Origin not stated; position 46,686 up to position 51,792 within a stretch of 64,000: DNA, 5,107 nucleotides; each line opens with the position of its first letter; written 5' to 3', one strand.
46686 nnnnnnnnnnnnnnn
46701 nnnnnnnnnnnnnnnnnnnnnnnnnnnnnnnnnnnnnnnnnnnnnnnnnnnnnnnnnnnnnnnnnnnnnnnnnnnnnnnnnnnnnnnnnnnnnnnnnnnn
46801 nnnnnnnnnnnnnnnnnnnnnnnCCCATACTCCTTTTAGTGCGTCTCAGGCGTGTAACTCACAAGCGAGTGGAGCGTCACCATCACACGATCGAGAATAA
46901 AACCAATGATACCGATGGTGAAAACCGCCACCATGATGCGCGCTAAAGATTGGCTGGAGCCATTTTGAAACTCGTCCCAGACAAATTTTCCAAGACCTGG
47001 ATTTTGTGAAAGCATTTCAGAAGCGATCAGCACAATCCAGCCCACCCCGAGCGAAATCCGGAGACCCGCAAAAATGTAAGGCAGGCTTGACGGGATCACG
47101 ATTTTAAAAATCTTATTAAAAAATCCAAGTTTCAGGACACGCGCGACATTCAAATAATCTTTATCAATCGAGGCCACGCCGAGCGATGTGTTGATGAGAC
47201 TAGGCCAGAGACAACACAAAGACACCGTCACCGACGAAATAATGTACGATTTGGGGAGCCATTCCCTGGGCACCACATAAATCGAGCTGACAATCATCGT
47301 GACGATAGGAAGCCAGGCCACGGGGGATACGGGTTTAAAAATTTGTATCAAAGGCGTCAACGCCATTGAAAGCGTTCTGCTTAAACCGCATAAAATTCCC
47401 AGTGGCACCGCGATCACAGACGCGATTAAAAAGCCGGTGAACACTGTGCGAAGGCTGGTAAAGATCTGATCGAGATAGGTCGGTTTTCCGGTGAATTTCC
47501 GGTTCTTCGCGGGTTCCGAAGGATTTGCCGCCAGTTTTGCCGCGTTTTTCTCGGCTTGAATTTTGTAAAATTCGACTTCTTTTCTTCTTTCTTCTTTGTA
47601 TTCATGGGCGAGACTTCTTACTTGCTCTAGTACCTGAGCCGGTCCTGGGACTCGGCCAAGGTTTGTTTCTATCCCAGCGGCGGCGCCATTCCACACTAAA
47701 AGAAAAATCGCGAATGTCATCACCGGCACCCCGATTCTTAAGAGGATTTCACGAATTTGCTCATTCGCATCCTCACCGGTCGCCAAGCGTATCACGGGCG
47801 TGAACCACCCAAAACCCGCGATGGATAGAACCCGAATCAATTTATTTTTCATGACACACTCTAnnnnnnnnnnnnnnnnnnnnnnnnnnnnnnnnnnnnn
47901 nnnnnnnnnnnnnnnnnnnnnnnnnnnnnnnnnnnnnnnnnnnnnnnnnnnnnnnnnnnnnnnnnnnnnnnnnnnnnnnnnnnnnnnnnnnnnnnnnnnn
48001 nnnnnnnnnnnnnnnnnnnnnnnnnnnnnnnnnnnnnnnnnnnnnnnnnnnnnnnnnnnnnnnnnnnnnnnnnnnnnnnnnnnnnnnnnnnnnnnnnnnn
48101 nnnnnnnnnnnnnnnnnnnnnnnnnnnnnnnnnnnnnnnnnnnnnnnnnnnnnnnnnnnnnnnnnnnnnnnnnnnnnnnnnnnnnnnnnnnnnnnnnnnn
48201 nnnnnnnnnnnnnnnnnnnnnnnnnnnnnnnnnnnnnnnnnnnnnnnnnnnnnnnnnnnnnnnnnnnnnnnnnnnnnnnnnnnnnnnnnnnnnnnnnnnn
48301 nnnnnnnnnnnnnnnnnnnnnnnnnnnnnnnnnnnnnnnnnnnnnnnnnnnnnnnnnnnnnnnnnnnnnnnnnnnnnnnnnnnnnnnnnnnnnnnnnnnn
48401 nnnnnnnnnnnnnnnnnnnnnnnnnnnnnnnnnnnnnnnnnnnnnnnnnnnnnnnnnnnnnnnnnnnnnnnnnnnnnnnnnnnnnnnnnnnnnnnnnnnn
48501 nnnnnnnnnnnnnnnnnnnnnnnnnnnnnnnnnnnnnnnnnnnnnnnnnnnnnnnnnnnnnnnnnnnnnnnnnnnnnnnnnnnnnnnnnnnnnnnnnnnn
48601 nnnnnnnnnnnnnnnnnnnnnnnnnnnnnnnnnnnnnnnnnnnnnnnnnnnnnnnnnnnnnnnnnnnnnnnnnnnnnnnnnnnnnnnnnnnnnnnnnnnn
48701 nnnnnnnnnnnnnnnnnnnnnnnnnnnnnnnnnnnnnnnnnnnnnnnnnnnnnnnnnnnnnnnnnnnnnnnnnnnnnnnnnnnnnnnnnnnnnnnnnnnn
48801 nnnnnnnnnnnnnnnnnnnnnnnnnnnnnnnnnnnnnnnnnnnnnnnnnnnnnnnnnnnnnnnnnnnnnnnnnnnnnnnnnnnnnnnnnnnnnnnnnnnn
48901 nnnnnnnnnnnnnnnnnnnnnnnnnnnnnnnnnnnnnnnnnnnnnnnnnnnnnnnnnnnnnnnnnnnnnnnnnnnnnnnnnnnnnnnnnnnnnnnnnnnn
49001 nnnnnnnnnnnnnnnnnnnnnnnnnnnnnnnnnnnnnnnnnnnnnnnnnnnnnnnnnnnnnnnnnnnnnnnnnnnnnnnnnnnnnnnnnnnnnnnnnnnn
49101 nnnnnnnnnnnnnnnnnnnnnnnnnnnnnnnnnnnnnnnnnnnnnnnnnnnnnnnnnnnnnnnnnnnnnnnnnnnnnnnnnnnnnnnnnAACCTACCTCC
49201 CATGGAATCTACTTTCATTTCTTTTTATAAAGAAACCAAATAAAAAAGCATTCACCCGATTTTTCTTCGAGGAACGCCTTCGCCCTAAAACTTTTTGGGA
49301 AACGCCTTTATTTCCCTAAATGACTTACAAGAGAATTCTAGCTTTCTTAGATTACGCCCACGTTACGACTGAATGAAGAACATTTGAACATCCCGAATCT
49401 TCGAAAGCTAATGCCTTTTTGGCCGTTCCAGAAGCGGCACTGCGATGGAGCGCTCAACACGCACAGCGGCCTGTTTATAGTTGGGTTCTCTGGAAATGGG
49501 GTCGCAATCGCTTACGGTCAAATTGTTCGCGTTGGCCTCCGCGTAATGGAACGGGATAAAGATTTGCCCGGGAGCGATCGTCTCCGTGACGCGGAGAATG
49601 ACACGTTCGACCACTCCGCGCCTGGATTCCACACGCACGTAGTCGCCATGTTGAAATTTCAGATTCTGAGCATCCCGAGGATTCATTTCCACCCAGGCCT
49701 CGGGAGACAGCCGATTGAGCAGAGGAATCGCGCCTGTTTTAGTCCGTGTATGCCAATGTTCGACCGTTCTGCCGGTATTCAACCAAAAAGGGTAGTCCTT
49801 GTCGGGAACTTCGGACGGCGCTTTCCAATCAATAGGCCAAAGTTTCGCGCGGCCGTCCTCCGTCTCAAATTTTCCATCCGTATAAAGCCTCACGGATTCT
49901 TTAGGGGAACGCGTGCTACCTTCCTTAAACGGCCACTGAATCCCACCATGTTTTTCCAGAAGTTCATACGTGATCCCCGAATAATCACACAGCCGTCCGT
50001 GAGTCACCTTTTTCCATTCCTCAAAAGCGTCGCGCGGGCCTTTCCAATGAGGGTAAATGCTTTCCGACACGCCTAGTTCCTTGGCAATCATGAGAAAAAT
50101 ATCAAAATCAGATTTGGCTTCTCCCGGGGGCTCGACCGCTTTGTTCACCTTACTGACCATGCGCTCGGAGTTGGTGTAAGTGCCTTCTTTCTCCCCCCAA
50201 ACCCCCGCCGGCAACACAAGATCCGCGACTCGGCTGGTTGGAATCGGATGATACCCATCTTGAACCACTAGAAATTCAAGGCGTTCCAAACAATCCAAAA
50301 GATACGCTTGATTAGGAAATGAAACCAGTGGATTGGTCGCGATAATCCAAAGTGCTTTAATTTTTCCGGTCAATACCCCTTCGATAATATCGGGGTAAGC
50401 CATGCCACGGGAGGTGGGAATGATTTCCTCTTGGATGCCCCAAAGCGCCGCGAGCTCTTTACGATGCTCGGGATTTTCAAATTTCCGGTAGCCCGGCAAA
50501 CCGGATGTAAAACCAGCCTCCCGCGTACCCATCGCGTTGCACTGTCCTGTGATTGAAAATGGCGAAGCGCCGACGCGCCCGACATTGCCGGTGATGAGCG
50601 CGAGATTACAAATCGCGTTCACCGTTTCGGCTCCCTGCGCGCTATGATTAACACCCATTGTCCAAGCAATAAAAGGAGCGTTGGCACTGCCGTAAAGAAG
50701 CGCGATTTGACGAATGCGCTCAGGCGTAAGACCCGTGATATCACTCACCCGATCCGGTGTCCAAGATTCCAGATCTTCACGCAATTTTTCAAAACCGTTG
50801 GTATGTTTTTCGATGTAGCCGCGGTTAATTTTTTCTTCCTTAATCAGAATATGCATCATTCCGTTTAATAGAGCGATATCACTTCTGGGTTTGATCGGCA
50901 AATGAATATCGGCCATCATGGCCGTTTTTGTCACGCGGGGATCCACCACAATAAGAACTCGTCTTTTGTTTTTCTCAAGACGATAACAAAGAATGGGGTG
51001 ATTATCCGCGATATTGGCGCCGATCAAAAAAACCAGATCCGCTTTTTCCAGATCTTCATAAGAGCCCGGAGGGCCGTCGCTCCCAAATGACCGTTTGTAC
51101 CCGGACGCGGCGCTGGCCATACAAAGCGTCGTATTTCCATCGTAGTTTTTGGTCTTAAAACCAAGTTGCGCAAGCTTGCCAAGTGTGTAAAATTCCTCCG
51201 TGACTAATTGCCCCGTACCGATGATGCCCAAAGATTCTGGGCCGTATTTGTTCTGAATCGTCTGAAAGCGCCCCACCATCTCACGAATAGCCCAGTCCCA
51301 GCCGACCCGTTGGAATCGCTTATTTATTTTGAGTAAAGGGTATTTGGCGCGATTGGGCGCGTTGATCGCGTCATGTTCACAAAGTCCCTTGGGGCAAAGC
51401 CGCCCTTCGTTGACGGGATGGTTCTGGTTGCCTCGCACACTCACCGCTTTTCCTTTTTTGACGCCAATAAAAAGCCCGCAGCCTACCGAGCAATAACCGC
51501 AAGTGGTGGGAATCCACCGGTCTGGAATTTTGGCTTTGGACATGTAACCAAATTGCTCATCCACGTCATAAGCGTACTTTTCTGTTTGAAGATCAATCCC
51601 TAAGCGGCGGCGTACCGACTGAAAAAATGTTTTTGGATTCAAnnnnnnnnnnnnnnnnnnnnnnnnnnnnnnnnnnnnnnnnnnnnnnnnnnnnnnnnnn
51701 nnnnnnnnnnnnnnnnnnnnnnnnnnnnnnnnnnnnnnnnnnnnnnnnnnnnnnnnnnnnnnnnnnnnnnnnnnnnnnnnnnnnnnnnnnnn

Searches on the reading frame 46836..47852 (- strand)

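Call 77: search_protein_families(library=ncbifam, proteins=[window:46836-47852:-], max_evalue=1e-10)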
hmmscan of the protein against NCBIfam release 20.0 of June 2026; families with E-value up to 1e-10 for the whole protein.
window:46836-47852:- (338 aa): 4 families
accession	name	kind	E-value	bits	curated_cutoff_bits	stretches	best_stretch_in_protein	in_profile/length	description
TIGR01183.1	ntrB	equivalog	4.5e-48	163.6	209.05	1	128-324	17-199/202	nitrate ABC transporter permease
NF040733.1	ABC_perm_U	equivalog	5.1e-29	101.5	295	1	125-330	53-244/251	ABC transporter permease subunit SaoP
NF007545.0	PRK10160.1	equivalog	5.3e-24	85.1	342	1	127-326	77-262/275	taurine ABC transporter permease TauC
NF008470.0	PRK11365.1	equivalog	4e-16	59.2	347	1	133-294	66-217/263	aliphatic sulfonate ABC transporter permease SsuC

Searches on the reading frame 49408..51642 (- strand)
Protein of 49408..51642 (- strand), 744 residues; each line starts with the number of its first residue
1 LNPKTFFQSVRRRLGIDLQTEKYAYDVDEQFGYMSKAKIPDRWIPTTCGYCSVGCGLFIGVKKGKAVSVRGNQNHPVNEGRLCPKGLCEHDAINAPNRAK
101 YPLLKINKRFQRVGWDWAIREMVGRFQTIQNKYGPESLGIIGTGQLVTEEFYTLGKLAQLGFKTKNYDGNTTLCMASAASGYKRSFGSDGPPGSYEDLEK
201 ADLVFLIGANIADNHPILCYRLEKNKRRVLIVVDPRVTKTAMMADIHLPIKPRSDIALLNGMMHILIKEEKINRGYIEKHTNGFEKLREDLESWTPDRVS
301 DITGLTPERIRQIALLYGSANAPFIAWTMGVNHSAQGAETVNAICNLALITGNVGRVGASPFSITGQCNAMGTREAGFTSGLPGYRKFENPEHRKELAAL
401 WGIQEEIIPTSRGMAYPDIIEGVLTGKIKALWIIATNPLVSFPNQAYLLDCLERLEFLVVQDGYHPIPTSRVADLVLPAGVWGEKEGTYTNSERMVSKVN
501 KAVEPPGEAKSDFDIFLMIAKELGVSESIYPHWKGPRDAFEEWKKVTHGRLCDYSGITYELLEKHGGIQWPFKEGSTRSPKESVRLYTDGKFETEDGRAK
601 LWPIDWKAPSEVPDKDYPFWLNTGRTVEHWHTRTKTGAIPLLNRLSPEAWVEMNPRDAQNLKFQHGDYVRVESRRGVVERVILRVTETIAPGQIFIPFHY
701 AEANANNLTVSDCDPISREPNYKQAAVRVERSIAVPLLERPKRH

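Call 77: search_protein_families(library=ncbifam, proteins=[window:49408-51642:-], max_evalue=1e-10)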
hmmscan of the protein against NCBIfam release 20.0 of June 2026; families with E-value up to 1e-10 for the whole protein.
window:49408-51642:- (744 aa): 25 families
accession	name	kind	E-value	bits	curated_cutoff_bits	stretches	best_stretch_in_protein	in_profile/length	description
TIGR01591.1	Fdh-alpha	equivalog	3.8e-183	610.2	666.25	1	46-729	1-672/672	formate dehydrogenase subunit alpha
NF047855.1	AssmNtatRedNasC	equivalog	1.9e-165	552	1100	1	38-730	15-707/708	assimilatory nitrate reductase catalytic subunit NasC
NF041323.1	Nitr_red_NasA_Halo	equivalog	6.7e-153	510.7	1000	1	51-729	3-672/673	assimilatory nitrate reductase NasA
NF010055.0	PRK13532.1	equivalog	2e-132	443.1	904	3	40-282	39-292/830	nitrate reductase catalytic subunit NapA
TIGR01706.1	NAPA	equivalog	1.5e-128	430.4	930.55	3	41-282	40-292/830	periplasmic nitrate reductase subunit alpha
TIGR01553.1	formate-DH-alph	equivalog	7.8e-71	239.1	814.2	1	46-284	47-307/1009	formate dehydrogenase-N subunit alpha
TIGR01701.1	Fdhalpha-like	subfamily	1.7e-65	221.6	582.15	1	98-731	99-743/744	FdhF/YdeP family oxidoreductase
NF041513.1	formate_DH_Act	exception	2.3e-60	204.5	1400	1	34-290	33-304/1067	formate dehydrogenase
TIGR02166.1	dmsA_ynfE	subfamily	3.4e-56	190.8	777.7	1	51-527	53-561/794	DMSO/selenate family reductase complex A subunit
NF012032.0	PRK15488.1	equivalog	9.2e-55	185.9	694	1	41-531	41-534/759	thiosulfate reductase PhsA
TIGR02693.1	arsenite_ox_L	equivalog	1.1e-51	175.9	359.05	1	93-729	110-803/806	arsenate reductase (azurin) large subunit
TIGR00509.1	bisC_fam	subfamily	3.8e-37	127.9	1017.55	1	222-527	199-514/772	molybdopterin guanine dinucleotide-containing S/N-oxide reductase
NF041783.2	mnquin_red_QrcB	equivalog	6e-37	127.2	440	1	44-359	53-364/695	menaquinone reductase molybdopterin-binding-like subunit QrcB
TIGR03479.1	DMSO_red_II_alp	subfamily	1.3e-35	122.7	984.75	2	283-524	387-644/913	molybdopterin-dependent oxidoreductase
TIGR01973.1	NuoG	equivalog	3e-35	122.1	470.05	1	45-517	216-604/606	NADH-quinone oxidoreductase subunit NuoG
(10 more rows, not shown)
